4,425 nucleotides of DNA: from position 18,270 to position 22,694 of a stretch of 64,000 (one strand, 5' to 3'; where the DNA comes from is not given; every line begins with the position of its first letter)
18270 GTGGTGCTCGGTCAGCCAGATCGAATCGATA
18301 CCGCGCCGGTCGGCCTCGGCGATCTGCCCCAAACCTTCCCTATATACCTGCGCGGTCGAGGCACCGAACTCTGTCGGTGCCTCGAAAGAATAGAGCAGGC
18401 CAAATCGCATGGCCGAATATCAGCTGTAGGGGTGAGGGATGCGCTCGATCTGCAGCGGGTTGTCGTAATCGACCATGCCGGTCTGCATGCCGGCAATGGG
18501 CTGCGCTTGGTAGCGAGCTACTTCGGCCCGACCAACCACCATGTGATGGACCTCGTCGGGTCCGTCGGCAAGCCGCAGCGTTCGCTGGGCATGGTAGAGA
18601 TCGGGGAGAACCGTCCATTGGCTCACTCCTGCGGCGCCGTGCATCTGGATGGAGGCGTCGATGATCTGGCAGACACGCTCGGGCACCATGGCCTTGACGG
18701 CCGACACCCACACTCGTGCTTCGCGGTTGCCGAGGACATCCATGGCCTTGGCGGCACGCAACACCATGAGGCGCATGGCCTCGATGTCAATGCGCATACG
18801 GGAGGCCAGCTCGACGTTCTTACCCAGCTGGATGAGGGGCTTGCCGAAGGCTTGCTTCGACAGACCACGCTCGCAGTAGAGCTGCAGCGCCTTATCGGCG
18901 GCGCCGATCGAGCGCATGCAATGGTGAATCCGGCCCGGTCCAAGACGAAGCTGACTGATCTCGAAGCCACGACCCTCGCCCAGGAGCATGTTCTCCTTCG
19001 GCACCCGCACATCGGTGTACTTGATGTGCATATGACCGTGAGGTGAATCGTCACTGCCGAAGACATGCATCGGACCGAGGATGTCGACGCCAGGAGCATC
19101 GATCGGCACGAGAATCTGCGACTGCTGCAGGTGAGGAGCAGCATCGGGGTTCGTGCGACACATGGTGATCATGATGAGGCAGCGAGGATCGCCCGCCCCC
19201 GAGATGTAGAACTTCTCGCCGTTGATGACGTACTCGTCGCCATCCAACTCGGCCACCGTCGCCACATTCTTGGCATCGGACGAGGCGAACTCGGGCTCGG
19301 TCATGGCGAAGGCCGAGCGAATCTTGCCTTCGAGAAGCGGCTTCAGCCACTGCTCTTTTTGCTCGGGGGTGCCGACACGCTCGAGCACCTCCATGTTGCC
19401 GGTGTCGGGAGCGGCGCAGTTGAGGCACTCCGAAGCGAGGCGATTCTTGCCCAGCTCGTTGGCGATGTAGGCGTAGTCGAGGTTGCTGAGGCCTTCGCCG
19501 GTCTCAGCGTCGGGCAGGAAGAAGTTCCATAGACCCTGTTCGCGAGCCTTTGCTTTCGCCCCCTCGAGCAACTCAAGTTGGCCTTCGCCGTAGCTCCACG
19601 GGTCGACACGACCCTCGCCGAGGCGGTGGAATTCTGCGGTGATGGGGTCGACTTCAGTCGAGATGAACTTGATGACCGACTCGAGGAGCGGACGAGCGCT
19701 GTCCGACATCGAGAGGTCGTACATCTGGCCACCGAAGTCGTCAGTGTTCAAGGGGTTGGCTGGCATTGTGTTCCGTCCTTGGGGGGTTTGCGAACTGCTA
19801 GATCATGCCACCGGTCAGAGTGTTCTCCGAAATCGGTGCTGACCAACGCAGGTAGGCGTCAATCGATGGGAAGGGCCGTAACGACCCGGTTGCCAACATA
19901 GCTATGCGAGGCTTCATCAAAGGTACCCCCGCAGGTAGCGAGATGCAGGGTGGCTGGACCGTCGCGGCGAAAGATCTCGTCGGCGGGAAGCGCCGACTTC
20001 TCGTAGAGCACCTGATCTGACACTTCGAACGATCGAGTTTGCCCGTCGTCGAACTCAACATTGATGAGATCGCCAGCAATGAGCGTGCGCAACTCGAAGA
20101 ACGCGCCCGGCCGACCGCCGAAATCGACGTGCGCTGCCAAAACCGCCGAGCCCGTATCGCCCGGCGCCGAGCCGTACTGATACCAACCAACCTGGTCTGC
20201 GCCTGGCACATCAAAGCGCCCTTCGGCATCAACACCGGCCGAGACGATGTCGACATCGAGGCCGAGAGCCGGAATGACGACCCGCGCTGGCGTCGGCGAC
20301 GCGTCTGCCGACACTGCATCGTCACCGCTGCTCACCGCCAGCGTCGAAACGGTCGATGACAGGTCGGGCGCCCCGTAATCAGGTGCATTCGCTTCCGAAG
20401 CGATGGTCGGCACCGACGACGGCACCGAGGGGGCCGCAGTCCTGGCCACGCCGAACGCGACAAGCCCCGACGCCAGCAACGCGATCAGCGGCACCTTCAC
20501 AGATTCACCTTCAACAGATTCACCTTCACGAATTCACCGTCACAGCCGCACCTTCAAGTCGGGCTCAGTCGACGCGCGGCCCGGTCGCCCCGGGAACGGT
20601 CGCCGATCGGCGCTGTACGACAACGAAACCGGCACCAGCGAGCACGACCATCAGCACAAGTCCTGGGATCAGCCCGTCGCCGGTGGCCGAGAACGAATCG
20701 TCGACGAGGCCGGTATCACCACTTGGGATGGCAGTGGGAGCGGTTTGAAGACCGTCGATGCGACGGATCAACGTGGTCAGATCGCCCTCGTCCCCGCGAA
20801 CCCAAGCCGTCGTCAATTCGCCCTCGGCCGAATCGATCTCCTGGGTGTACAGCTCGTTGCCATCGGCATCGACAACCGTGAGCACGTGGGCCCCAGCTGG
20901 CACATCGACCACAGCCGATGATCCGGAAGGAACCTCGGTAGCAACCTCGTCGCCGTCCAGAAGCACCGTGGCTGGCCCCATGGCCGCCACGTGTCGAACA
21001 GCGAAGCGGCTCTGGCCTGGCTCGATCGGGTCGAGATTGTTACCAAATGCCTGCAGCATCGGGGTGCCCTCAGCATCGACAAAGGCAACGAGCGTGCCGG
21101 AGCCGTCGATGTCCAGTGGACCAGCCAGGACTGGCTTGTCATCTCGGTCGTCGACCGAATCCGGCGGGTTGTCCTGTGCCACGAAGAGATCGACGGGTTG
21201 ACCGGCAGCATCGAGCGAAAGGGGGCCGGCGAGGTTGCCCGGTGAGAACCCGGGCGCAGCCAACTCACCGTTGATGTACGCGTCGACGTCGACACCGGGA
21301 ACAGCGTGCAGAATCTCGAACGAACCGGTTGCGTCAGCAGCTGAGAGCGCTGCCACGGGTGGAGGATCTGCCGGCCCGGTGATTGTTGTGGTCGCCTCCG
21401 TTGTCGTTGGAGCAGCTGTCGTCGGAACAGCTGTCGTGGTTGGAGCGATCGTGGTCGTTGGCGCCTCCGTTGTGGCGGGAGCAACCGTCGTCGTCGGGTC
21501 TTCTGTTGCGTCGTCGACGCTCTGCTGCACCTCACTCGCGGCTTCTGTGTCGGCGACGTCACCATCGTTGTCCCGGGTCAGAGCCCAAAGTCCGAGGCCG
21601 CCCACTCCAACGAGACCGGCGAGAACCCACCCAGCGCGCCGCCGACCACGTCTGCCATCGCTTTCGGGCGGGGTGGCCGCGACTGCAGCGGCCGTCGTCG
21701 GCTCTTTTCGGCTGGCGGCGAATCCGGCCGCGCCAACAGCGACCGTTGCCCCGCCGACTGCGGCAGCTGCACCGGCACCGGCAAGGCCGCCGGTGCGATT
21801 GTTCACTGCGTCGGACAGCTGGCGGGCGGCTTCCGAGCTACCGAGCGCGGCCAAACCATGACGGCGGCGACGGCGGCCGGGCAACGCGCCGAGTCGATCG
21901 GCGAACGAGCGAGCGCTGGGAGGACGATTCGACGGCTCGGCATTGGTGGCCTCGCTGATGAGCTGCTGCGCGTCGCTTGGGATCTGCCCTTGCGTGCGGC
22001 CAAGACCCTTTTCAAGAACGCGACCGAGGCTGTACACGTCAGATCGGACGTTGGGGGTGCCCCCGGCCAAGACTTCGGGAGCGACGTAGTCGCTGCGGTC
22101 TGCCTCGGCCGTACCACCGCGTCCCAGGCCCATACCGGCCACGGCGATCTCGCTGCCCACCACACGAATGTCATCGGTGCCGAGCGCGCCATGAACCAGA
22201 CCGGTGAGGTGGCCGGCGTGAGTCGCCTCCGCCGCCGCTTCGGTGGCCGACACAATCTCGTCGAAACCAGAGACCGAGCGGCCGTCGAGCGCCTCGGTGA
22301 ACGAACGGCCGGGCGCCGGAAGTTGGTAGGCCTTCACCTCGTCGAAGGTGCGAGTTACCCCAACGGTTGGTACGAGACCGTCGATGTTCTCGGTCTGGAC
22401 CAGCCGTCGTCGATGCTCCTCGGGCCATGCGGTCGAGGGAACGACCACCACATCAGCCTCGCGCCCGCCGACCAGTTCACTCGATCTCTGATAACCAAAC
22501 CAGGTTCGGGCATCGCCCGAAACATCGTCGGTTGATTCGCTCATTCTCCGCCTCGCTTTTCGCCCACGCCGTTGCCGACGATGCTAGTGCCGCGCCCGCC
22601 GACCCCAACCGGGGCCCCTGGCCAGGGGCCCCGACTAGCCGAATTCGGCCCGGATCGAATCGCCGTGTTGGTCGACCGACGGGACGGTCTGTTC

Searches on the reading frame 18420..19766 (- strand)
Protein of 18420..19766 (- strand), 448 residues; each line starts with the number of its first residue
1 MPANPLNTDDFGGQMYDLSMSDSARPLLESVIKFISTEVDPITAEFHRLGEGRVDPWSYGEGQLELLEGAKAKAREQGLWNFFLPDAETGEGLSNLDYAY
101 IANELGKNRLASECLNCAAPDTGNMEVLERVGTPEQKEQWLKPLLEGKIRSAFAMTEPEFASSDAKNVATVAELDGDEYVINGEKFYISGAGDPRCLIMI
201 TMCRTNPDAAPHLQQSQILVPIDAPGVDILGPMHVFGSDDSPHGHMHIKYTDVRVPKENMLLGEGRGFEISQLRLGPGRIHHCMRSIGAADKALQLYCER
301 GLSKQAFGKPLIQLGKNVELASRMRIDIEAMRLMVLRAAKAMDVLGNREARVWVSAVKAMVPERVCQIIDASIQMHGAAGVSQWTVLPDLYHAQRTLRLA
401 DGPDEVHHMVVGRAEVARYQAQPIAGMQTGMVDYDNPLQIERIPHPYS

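Call 54: search_protein_families(library=pfam, proteins=[window:18420-19766:-], max_evalue=0.00001)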
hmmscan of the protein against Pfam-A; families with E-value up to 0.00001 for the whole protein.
window:18420-19766:- (448 aa): 3 families
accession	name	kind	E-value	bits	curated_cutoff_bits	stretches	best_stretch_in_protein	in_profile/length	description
PF00441.29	Acyl-CoA_dh_1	-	7.9e-26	91.4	22.4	1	265-414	1-148/150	Acyl-CoA dehydrogenase, C-terminal domain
PF02770.24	Acyl-CoA_dh_M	-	2.1e-16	60.3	33.3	1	152-249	1-95/97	Acyl-CoA dehydrogenase, middle domain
PF02771.21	Acyl-CoA_dh_N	-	6.1e-11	43.1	22.9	1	24-148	4-113/113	Acyl-CoA dehydrogenase, N-terminal domain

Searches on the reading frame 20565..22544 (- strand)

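Call 54: search_protein_families(library=pfam, proteins=[window:20565-22544:-], max_evalue=0.00001)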
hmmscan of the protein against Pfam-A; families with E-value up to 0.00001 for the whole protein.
window:20565-22544:- (659 aa): 1 family
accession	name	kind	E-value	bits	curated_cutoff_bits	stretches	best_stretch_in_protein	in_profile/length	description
PF14344.12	DUF4397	-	9.9e-10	39.5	30.6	1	410-524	4-114/119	Domain of unknown function (DUF4397)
